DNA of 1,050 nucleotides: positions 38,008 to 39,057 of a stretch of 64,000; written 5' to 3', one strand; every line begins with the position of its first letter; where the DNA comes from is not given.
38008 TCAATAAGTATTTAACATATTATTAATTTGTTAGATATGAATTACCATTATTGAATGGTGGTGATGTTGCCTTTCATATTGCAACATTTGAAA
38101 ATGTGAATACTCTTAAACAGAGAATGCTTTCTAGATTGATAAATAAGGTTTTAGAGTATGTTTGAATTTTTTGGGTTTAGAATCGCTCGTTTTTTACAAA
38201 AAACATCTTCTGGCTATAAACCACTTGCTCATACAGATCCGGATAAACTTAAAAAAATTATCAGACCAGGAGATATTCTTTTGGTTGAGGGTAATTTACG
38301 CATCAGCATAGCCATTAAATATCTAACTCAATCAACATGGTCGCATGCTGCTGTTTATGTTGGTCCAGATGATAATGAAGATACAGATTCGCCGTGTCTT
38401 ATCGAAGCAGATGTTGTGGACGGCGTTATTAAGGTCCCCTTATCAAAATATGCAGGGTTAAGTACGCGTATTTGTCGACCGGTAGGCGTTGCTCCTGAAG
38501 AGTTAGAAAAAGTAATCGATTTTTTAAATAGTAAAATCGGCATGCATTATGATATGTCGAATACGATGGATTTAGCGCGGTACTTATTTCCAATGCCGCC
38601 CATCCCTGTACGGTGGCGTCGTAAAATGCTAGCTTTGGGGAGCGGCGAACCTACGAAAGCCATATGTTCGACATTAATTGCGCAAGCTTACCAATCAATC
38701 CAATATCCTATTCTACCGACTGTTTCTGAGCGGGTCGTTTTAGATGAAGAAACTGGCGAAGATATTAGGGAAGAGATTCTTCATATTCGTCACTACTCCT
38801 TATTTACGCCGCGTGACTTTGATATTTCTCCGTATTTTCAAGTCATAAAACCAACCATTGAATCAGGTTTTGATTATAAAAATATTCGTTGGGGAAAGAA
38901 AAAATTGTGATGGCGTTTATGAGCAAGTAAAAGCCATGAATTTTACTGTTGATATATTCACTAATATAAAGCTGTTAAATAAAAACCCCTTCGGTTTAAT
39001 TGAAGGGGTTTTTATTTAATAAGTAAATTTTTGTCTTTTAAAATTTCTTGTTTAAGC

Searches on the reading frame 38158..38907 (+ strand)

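Call 56: search_protein_families(library=pfam, proteins=[window:38158-38907:+], max_evalue=0.0001)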
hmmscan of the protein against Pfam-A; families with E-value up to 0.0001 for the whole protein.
window:38158-38907:+ (250 aa): 1 family
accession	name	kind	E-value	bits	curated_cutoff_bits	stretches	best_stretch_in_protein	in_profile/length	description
PF05708.18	Peptidase_C92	-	3.6e-10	40.6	27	1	36-135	3-100/166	Permuted papain-like amidase enzyme, YaeF/YiiX, C92 family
